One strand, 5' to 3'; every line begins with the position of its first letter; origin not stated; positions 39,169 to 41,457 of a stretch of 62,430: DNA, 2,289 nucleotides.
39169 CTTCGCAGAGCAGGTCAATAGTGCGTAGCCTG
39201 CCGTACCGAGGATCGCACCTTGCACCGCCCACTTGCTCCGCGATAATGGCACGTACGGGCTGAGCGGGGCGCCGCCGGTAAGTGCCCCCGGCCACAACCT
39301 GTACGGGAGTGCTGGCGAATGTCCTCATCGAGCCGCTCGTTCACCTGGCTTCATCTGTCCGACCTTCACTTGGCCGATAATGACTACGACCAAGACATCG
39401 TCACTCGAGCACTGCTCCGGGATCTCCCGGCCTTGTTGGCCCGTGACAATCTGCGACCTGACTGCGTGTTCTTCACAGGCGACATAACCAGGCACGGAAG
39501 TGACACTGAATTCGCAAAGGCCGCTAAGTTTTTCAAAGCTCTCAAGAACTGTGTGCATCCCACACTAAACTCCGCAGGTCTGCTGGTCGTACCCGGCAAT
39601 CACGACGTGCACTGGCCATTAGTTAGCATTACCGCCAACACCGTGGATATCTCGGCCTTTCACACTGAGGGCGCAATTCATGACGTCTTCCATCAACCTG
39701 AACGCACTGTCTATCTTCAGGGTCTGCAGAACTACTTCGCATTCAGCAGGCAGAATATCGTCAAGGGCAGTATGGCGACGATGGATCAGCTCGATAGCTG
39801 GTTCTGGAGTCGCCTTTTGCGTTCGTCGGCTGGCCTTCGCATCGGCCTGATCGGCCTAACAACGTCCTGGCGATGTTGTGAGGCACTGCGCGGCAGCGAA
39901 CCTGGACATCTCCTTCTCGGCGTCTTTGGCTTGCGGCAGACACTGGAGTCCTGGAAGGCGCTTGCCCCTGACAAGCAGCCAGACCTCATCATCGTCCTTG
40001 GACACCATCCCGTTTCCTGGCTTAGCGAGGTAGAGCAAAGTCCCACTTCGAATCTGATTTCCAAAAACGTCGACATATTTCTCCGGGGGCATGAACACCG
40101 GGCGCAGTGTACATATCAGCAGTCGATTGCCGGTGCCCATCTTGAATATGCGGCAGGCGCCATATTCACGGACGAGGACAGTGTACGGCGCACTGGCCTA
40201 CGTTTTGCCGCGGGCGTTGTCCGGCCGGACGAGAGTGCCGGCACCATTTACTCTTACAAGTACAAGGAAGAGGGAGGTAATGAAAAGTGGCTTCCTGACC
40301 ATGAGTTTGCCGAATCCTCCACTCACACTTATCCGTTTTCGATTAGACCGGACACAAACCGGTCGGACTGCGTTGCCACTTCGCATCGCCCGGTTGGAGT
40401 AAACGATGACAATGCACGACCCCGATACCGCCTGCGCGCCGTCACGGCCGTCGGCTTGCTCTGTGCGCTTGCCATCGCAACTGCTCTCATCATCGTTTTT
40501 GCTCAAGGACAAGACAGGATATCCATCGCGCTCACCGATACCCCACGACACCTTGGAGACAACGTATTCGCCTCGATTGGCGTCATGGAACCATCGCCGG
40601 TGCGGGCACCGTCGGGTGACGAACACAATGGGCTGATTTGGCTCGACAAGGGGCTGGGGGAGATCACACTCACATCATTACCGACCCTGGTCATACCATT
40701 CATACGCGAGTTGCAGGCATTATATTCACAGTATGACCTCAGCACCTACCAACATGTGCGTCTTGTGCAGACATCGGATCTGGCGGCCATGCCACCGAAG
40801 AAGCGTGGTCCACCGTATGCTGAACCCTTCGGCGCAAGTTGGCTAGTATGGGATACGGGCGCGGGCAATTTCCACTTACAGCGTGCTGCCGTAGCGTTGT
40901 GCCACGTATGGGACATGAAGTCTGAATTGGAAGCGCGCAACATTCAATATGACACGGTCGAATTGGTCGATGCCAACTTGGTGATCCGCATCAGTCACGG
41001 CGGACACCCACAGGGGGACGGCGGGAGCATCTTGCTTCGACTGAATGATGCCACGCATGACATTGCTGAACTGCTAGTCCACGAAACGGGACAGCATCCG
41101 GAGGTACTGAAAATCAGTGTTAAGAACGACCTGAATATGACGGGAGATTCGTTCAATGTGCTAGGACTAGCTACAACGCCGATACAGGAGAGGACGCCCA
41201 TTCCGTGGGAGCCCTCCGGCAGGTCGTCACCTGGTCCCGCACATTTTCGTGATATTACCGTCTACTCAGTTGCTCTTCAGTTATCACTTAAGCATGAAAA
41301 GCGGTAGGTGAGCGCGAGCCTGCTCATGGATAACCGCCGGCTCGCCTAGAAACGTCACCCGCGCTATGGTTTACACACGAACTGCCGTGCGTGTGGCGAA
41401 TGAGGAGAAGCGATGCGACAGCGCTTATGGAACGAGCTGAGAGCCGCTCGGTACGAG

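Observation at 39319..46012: Uncharacterised three-gene cluster (TM-metallophosphoesterase / helical-repeat Pol-beta nucleotidyltransferase / metallophosphoesterase) at the att-proximal end of a mobile element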

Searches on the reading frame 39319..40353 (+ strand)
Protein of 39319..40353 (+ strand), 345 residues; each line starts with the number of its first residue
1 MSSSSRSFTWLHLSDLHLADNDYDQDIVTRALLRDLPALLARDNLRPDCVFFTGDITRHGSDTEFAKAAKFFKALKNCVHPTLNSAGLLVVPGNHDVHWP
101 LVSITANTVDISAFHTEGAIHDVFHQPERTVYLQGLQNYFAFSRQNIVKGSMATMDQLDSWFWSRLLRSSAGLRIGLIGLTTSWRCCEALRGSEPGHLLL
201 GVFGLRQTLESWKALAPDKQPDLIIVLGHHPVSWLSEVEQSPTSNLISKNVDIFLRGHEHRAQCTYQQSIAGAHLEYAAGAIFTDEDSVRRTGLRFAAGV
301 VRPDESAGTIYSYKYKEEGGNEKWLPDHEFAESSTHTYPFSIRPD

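Call 83: search_solved_structures(query=window:39319-40353:+, max_evalue=0.1)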
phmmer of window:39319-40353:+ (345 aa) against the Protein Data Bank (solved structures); distinct sequences matched with E-value up to 0.1: 4.
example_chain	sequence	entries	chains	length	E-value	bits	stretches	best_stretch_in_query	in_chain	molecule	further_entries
2hyp_A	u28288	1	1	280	0.00089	21.7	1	8-97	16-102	Hypothetical protein RV0805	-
2hy1_A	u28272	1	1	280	0.0012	21.3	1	8-97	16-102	Rv0805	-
3ib7_A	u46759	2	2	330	0.0019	20.6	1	8-97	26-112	Icc protein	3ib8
2hyo_A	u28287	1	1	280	0.0077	18.6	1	8-68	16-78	Rv0805N97A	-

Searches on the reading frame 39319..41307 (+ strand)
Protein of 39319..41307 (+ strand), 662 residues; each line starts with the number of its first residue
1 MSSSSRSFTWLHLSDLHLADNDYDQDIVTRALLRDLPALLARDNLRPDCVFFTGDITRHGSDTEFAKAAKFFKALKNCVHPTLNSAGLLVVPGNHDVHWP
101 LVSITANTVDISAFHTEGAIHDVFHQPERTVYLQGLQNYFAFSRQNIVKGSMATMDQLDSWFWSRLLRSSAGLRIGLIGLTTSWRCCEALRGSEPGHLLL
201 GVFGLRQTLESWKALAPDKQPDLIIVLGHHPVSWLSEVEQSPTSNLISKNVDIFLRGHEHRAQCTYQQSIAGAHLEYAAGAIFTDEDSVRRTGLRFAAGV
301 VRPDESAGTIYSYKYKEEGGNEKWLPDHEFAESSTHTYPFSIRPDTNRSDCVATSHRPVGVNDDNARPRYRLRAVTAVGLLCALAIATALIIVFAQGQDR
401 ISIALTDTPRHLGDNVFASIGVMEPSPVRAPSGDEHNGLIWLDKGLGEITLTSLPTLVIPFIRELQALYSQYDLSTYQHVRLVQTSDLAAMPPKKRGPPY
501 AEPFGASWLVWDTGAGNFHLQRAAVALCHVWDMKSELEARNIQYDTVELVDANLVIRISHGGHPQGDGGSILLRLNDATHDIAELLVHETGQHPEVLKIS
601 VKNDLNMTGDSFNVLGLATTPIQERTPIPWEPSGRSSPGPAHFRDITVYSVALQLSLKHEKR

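Call 7: search_protein_families(library=pfam, proteins=[window:39319-41307:+], max_evalue=0.1)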
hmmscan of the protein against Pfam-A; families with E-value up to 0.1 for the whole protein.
window:39319-41307:+ (662 aa): 2 families
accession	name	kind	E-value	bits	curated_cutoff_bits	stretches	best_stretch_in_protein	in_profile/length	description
PF00149.33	Metallophos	-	7.1e-14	53.1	21.5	1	11-261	4-190/191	Calcineurin-like phosphoesterase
PF12850.12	Metallophos_2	-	0.0052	17.2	27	0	11-107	4-60/154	Calcineurin-like phosphoesterase superfamily domain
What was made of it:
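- Checked: Gene 1: Pfam Metallophos at aa 11-261, E 7e-14 (call 7).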

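Call 8: search_protein_families(library=padloc, proteins=[window:39319-41307:+], max_evalue=0.1)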
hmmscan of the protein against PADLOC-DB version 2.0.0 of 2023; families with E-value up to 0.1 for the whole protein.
window:39319-41307:+ (662 aa): 3 families
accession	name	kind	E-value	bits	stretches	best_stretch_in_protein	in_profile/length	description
PDLC05051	PDC-S60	-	7.7e-27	91.8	1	11-269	4-249/1027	-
PDLC00736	Effector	-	2.8e-25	87.3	1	8-333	3-298/561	Endonuclease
PDLC04908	PDC-S10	-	0.0082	13.4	1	47-97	30-72/223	-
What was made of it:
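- On AbiE: Gene 2 has no AbiEii hit in Pfam or PADLOC (calls 7, 8).
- Closest known: CBASS, Pycsar and Thoeris-type signalling systems with modular effectors. Same: Gene 1's head matches a PADLOC model labelled 'Effector/Endonuclease' at E 3e-25 (call 8).
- Closest known: CBASS, Pycsar and Thoeris-type signalling systems with modular effectors. Different: Gene 2 is not a CD-NTase/SMODS, a cyclase or a TIR protein (calls 7, 8).
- It also matches PADLOC PDC-S60 and a PADLOC model labelled 'Effector' (call 8).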

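Call 9: search_protein_families(library=ncbifam, proteins=[window:39319-41307:+], max_evalue=0.1)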
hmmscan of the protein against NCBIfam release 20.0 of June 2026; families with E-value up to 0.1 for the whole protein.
window:39319-41307:+ (662 aa): 5 families
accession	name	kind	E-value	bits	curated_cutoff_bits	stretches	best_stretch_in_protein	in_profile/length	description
NF053861.1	DS8_antiphage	equivalog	1.5e-28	99.1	790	1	12-342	1-310/994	anti-phage protein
NF053862.1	DS9_1_antiphage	equivalog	8.5e-13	47.9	420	1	6-99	192-291/486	anti-phage phosphoesterase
TIGR00619.1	sbcd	subfamily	0.043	13.6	77.65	1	11-98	4-88/252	exonuclease subunit SbcD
NF038083.1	CU044_5270_fam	subfamily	0.051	13.4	100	1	364-399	21-56/284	CU044_5270 family protein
NF033458.1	lipid_A_LpxG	equivalog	0.071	12.4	350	0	9-115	46-137/321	UDP-2,3-diacylglucosamine diphosphatase LpxG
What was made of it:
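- On MNT-HEPN (type VII toxin-antitoxin): No HEPN hit in any of the three proteins (calls 7-9).
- On DS-8 (NACHT-metallophosphatase anti-phage protein): NF053861 matches gene 1 aa 12-342 to model positions 1-310, E 1.5e-28 (call 9). The score is 99 bits against a cut-off of 790, and there is no NACHT or STAND hit in gene 1 (calls 7, 9).
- On DS-9 (metallophosphatase plus HAD phosphatase): NF053862 scores 47.9 bits against a cut-off of 420 and covers only aa 6-99 (call 9).
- Closest known: DS-8 and DS-9. Same: Gene 1's head is homologous to the DS-8 N-terminal metallophosphatase (E 1.5e-28 over model positions 1-310) and to DS-9A (E 9e-13) (call 9).
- Gene 1's head matches the DS-8 N-terminus at E 1.5e-28 (call 9).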

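Call 15: find_homologous_proteins(query=window:39319-41307:+)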
Query window:39319-41307:+ (662 aa): 350 proteins with E <= 0.001 among 8000 candidates; the best 120 are listed.
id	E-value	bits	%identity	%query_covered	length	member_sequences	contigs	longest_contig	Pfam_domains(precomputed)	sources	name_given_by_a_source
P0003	0.0e+0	1539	100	100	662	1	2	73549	PF00149.34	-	-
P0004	7.0e-287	971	62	99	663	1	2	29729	PF00149.34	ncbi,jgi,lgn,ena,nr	ncbi:MAG TPA: metallophosphoesterase [Phycisphaerae bacterium]|nr:metallophosphoesterase [Phycisphae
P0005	3.8e-32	130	37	42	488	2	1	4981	PF00149.34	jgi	jgi:3',5'-cyclic AMP phosphodiesterase CpdA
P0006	1.6e-28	118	30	48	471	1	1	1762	PF00149.34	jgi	jgi:hypothetical protein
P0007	4.2e-28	116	32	49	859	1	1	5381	PF00149.34,PF13401.13,PF13191.13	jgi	jgi:hypothetical protein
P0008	1.3e-27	115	28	48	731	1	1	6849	PF08357.17,PF00149.34,PF13676.12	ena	-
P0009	5.2e-27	113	32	42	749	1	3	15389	PF00149.34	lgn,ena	-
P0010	6.5e-27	112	30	51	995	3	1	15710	PF07714.24,PF00069.32,PF03109.23,PF00149.34,PF01636.30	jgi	jgi:serine/threonine protein kinase/predicted MPP superfamily phosphohydrolase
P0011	6.5e-27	112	33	39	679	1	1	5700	PF13431.13,PF17874.8,PF00515.35,PF00149.34,PF13424.13,PF13176.13,PF13181.13,PF07719.24,PF13374.13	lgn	-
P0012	1.9e-26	111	30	54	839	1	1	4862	PF00149.34,PF13191.13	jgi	jgi:hypothetical protein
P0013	2.0e-26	111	30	49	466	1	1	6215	PF00149.34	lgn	-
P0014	2.8e-26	110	30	52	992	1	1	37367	PF07714.24,PF00069.32,PF03109.23,PF00149.34,PF01636.30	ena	-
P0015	1.1e-25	108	31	42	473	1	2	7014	PF00149.34,PF00072.31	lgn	-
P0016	2.2e-25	107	28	49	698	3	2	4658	PF00149.34,PF24389.2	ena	-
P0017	3.2e-25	107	30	49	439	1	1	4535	PF00149.34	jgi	jgi:predicted MPP superfamily phosphohydrolase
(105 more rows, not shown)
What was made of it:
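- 39340..40344 (+): Gene 1 cytoplasmic head: calcineurin-like metallophosphatase of the defence-effector type (aa ~8-342). Relatives are fused to NACHT/STAND, TIR, TPR and kinase modules (call 15).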

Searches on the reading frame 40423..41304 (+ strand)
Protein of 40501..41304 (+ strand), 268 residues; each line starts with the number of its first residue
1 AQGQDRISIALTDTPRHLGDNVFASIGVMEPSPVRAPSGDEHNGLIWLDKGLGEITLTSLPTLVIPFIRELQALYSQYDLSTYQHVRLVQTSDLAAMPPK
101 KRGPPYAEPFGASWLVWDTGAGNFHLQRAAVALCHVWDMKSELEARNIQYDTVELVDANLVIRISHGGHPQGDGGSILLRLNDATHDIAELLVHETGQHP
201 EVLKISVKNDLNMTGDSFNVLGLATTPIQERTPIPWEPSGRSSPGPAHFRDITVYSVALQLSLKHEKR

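Call 52: find_related_loci(query=A4, collection=metagenome_contigs, flank=10000)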
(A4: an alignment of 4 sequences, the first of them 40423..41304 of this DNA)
Query A4 (294 aa) in metagenome_contigs; peptide patterns used: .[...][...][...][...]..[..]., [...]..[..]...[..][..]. (x = any residue, [..] = any of these).
125 stretches matched a pattern; 1 encode a relative of the query (tblastn E <= 1e-3); 1 distinct loci.
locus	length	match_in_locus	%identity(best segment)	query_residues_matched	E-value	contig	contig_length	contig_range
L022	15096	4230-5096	61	1-289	6e-120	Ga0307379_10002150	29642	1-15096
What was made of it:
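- Tried and rejected: The scan with the outer-domain profile only re-found the known Phycisphaerae contig (call 52).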

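Call 67: predict_structure(alignment_id=A5)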
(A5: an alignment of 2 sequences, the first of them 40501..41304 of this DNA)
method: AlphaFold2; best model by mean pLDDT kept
length: 268 residues; sequences in the alignment: 2
mean_pLDDT: 32.6   pTM: 0.29
mean pLDDT of the five models: 32.6, 30.4, 30.2, 30.1, 29.0
residues with pLDDT >= 90: 0; 70-90: 0; 50-70: 1; < 50: 267
segments of 3 or more residues with pLDDT < 50: 1-137, 139-268
pLDDT, mean of each block of 10 residues (from residue 1): 26 28 26 26 32 32 39 41 38 41 33 40 38 44 45 39 35 36 34 33 26 24 24 26 26 23 24
secondary structure, 60 per line:
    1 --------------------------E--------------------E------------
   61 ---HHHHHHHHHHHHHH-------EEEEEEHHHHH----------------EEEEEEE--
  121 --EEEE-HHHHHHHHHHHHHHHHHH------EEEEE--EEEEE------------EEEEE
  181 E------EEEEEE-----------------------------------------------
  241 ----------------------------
elements in order: H64-77 E85-90 H91-95 E112-118 E123-126 H128-145 E152-156 E159-163 E176-181 E188-193
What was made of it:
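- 40504..41304 (+): Gene 1 conserved C-terminal domain (aa 396-662), predicted extracytoplasmic, no known family. The AF2 model is unusable, pLDDT 33 (call 67).
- Tried and rejected: It came out at pLDDT 33 and is unusable (call 67).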

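Call 68: search_solved_structures(query=A4, max_evalue=10)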
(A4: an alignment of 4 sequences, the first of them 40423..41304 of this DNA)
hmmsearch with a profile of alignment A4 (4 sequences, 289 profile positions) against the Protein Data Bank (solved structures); distinct sequences matched with E-value up to 10: 0.
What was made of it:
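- Closest known: Hailong. Different: Gene 1 instead has one TM helix, an enzymatic head and an outer domain, and has no sequence match to any PDB chain outside its phosphatase domain (calls 68, 83).
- On Hailong: The profile of its TM/C-terminal part matches no PDB sequence (call 68).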

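Call 69: search_protein_families(library=pfam, alignment_id=A4, max_evalue=10)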
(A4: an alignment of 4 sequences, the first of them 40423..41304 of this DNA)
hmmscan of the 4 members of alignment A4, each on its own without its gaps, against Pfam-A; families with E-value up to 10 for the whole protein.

A. member 1, window:40423-41304:+ (294 aa): 0 families

B. families by the number of members that match (of 4 scanned): 0 families
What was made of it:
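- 40504..41304 (+): No Pfam or PDB hit for the profile (calls 68, 69).
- Tried and rejected: Profile searches of that domain against PDB sequences and Pfam found nothing (calls 68, 69).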

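Call 70: find_related_loci(query=A4, collection=viral_contigs, flank=10000)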
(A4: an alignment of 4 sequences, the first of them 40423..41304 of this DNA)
Query A4 (294 aa) in viral_contigs; peptide patterns used: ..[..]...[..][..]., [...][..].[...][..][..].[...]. (x = any residue, [..] = any of these).
29 stretches matched a pattern, but none encodes a relative of the query by tblastn (E <= 1e-3).

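Call 87: search_dna_similar(query=window:40501-41304:+, collection=plasmids, mode=protein, max_evalue=0.01)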
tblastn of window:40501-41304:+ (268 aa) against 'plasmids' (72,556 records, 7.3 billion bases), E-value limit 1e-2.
No match.
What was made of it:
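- Tried and rejected: No relatives of the outer domain in the plasmid collection (call 87).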
